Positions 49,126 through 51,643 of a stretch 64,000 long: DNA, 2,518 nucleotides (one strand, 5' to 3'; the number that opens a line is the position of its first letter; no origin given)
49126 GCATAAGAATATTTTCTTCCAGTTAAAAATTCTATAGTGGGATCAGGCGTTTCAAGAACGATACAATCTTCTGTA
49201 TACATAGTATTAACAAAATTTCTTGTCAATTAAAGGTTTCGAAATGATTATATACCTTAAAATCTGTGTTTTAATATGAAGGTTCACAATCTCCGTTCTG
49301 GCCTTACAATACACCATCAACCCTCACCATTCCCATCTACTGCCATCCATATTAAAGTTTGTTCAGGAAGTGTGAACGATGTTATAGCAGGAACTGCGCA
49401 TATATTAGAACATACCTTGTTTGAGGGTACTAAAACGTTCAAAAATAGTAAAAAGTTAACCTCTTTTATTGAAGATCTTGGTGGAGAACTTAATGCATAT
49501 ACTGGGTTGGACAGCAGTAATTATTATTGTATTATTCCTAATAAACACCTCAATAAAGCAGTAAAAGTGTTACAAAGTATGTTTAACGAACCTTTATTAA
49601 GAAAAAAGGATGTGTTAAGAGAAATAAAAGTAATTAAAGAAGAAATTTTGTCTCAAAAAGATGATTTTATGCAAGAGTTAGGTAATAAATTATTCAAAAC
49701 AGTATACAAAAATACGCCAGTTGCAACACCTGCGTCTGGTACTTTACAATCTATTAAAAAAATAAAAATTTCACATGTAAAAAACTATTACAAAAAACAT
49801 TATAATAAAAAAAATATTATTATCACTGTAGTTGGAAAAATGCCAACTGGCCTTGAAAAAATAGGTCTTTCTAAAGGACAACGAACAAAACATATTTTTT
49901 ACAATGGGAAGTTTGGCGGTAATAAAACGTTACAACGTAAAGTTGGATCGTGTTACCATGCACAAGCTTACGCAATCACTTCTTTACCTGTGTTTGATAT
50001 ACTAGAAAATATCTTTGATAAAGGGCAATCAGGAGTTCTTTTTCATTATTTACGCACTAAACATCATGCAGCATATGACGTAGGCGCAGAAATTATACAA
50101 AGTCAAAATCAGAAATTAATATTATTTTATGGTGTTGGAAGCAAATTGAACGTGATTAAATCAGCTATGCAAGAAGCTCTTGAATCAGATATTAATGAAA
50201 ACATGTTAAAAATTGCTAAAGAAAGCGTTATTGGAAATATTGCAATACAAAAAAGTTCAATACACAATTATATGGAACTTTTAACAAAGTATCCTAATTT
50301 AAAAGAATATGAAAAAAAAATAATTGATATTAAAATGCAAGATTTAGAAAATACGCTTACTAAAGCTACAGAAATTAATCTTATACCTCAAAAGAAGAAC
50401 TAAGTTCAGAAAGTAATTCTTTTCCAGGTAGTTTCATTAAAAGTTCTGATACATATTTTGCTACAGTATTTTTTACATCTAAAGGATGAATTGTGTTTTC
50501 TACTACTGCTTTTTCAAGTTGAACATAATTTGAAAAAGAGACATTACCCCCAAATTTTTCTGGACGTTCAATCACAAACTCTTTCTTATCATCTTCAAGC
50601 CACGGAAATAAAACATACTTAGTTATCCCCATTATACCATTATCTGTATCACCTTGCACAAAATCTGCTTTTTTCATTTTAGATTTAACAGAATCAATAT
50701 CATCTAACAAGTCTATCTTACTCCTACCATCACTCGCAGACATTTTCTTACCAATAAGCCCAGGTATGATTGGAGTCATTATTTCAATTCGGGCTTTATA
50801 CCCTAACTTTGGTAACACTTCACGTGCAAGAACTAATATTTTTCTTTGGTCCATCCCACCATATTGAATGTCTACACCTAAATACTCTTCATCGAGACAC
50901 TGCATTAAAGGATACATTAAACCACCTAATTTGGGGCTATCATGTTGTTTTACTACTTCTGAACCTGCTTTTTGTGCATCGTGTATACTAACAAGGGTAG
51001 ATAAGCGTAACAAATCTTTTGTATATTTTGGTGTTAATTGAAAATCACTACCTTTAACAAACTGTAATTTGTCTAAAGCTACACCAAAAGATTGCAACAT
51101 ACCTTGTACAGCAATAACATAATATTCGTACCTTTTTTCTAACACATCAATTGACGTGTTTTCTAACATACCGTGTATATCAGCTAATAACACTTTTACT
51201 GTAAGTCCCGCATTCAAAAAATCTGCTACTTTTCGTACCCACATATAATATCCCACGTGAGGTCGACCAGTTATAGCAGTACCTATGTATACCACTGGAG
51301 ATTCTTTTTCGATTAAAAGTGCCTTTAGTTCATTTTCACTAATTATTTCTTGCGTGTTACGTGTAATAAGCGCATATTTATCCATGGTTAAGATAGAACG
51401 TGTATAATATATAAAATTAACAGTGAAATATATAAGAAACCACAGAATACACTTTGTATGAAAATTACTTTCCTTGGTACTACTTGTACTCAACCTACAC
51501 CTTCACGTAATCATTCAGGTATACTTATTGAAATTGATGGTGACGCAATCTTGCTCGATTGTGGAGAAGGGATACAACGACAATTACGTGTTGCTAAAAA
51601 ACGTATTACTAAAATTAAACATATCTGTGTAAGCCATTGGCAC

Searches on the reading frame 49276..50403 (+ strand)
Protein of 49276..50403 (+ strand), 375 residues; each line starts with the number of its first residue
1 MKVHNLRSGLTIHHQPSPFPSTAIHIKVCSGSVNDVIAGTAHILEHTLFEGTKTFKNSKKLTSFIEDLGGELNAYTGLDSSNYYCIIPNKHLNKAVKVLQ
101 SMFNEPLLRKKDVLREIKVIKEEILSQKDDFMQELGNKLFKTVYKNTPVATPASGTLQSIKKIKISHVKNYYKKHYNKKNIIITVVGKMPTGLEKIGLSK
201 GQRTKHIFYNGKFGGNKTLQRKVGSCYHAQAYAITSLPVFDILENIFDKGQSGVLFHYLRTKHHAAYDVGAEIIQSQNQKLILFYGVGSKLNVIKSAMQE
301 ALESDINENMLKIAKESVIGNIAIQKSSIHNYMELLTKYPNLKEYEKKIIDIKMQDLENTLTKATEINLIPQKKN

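Call 21: search_protein_families(library=pfam, proteins=[window:49276-50403:+], max_evalue=0.00001)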
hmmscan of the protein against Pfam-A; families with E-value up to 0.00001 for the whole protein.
window:49276-50403:+ (375 aa): 2 families
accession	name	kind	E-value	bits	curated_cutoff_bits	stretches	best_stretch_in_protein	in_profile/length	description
PF00675.25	Peptidase_M16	-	1.6e-26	93.4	22.3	1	20-155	11-147/149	Insulinase (Peptidase family M16)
PF05193.26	Peptidase_M16_C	-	5.1e-12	46.5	23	1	164-303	3-166/181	Peptidase M16 inactive domain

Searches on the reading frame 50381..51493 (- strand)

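Call 21: search_protein_families(library=pfam, proteins=[window:50381-51493:-], max_evalue=0.00001)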
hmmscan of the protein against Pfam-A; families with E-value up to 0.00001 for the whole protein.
window:50381-51493:- (370 aa): 1 family
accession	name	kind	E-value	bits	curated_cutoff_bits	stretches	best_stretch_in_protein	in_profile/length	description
PF00579.31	tRNA-synt_1b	-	8e-50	170.2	21.1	1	64-352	4-291/292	tRNA synthetases class I (W and Y)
